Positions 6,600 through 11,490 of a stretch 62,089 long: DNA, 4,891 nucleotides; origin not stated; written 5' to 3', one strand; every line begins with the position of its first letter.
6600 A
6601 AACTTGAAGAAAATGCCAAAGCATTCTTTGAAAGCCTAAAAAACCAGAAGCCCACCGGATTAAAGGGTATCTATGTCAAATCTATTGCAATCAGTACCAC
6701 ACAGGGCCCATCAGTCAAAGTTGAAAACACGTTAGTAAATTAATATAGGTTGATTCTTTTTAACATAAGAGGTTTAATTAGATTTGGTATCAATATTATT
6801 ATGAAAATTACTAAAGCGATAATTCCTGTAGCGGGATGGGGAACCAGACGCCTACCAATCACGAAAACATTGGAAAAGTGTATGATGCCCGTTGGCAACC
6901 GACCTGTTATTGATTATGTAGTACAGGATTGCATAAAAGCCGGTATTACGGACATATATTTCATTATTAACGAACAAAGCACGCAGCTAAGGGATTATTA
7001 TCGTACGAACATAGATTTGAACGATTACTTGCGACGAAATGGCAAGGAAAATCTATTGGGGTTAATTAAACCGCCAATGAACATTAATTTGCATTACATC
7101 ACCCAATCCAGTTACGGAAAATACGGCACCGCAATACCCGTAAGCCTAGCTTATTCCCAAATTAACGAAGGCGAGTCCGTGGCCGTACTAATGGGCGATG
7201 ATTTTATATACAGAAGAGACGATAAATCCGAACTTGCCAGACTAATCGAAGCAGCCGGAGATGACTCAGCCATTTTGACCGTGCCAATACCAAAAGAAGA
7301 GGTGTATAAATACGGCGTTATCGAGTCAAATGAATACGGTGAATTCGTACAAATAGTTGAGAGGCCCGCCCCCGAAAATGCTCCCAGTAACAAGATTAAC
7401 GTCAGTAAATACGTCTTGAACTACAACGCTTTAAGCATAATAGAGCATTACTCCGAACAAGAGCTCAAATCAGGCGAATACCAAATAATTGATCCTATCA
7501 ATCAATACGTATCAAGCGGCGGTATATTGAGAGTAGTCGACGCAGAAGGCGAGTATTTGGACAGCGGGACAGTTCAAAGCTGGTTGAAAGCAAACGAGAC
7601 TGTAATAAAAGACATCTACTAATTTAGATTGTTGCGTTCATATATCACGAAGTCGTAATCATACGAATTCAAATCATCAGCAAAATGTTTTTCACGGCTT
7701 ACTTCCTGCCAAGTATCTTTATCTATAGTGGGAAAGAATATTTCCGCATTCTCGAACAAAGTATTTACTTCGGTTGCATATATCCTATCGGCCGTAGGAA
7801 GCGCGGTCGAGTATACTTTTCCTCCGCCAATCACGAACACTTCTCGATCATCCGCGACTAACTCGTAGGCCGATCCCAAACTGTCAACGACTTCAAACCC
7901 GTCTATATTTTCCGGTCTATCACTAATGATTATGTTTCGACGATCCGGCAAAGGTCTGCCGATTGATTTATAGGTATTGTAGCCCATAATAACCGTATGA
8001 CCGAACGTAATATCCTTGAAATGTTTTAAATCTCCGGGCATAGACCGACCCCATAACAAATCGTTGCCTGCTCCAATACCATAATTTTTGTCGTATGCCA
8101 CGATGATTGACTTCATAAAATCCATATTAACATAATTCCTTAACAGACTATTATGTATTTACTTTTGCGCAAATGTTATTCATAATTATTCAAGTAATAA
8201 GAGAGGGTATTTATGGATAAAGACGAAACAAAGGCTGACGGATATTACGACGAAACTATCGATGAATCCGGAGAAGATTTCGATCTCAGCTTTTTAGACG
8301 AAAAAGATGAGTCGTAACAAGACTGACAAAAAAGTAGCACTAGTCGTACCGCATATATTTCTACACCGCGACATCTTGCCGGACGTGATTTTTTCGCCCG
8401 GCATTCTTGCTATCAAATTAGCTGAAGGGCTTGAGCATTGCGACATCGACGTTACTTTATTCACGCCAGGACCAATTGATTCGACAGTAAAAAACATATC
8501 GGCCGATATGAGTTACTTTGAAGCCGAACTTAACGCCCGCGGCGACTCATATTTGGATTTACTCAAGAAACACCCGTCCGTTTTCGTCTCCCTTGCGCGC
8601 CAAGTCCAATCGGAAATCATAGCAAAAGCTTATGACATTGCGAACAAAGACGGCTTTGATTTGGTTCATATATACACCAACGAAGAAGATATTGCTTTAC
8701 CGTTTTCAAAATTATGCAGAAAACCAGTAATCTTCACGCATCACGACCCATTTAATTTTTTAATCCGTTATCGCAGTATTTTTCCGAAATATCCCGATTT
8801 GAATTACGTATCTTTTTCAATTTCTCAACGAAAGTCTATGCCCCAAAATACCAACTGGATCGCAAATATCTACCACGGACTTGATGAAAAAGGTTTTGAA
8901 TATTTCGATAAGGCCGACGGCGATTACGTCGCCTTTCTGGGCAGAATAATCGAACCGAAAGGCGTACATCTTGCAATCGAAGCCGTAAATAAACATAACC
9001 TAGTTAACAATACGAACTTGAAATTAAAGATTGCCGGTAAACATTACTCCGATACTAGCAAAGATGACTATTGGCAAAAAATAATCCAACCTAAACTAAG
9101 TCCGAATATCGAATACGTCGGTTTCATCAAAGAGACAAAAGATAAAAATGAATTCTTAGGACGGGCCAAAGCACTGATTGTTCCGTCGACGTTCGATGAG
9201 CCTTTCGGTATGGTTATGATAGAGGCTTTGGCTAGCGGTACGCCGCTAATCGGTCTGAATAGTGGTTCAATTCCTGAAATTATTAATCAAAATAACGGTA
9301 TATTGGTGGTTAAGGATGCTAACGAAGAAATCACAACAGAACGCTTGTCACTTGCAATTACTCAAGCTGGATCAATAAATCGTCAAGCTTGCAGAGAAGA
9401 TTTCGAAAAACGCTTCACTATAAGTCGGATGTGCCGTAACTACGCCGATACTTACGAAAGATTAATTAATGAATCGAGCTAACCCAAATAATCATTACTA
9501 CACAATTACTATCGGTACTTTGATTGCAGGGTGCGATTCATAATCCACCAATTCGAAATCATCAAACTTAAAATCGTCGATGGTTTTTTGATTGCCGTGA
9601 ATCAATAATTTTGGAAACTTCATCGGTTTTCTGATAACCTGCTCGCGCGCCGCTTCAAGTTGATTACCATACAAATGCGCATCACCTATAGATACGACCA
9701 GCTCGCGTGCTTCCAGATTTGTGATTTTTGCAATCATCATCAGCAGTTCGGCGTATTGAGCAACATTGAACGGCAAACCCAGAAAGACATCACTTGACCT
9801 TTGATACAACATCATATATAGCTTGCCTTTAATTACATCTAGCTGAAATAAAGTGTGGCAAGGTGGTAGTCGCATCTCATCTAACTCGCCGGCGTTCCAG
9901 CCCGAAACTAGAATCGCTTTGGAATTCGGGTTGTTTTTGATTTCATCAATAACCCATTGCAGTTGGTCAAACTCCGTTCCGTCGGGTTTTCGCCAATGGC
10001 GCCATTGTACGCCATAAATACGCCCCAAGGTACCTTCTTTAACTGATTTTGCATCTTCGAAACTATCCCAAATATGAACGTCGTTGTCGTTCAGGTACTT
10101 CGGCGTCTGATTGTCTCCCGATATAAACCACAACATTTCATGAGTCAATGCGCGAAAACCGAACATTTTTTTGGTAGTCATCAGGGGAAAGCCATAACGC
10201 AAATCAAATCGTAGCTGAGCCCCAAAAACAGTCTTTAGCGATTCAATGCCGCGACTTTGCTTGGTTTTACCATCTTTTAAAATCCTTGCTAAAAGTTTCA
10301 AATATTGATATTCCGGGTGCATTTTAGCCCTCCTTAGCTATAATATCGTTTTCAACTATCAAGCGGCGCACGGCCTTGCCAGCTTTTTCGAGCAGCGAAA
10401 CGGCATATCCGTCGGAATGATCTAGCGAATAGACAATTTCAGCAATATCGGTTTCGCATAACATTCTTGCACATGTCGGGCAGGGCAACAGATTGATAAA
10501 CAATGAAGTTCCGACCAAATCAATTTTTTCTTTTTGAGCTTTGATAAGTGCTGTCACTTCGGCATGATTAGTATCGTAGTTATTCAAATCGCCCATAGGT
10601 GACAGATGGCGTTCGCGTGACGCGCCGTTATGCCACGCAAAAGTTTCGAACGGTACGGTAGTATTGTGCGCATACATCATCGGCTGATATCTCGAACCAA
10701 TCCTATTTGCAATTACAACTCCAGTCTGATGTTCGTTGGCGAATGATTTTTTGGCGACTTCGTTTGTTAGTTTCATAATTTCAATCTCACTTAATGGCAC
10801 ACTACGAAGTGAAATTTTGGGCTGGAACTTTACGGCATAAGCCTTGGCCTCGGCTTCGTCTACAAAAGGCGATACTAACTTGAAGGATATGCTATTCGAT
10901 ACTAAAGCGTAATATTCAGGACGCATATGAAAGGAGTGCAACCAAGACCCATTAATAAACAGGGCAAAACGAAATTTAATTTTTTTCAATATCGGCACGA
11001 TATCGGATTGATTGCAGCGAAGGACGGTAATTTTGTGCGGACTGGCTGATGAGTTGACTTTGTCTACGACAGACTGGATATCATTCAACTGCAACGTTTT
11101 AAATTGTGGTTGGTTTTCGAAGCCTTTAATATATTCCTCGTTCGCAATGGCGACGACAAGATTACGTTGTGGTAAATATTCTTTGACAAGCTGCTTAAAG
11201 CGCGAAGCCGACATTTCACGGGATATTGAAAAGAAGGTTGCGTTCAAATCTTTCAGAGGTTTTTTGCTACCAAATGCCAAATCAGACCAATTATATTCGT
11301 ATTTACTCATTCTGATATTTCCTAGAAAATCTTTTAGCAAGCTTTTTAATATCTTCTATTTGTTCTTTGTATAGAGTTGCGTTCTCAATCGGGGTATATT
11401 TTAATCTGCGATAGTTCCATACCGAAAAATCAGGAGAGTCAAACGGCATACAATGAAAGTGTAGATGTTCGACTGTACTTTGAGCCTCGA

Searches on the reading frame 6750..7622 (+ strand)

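Call 83: search_protein_families(library=pfam, proteins=[window:6750-7622:+], max_evalue=0.0001)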
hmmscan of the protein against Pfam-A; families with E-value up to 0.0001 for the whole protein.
window:6750-7622:+ (290 aa): 1 family
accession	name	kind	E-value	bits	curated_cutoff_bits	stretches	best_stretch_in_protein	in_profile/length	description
PF00483.29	NTP_transferase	-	2.5e-34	119.4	21.2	1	22-285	1-242/245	Nucleotidyl transferase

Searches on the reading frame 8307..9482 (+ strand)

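Call 83: search_protein_families(library=pfam, proteins=[window:8307-9482:+], max_evalue=0.0001)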
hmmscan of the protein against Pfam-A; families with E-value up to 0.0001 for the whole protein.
window:8307-9482:+ (391 aa): 4 families
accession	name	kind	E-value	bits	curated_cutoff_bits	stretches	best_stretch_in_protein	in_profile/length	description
PF00534.26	Glycos_transf_1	-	2e-24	86.5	26.4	1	203-354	13-159/172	Glycosyl transferases group 1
PF13692.12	Glyco_trans_1_4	-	1.6e-21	77.5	27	1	207-342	3-132/142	Glycosyl transferases group 1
PF20706.3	GT4-conflict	-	6.5e-07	29.1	26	1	208-320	200-315/385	Family 4 Glycosyltransferase in conflict systems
PF13439.12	Glyco_transf_4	-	7.7e-05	23.2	28.5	0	36-154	9-109/170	Glycosyltransferase Family 4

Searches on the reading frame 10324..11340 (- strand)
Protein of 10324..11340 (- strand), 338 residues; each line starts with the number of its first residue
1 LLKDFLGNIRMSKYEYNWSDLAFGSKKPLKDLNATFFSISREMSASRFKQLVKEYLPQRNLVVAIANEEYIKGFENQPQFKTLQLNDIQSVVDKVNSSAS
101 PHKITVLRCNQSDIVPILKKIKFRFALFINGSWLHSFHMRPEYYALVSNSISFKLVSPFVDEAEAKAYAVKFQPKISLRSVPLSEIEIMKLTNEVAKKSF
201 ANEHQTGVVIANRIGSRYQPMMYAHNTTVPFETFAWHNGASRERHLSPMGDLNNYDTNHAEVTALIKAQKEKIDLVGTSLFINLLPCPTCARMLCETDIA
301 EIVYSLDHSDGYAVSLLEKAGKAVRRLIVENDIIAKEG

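Call 83: search_protein_families(library=pfam, proteins=[window:10324-11340:-], max_evalue=0.0001)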
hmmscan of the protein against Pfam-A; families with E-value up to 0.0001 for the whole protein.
window:10324-11340:- (338 aa): 2 families
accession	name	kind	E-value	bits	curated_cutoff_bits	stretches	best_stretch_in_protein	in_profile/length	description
PF00383.29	dCMP_cyt_deam_1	-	5.8e-11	42.6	25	1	187-305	6-101/102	Cytidine and deoxycytidylate deaminase zinc-binding region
PF14437.12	MafB19-deam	-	1.3e-09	38.5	27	1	249-318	42-114/142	MafB19-like deaminase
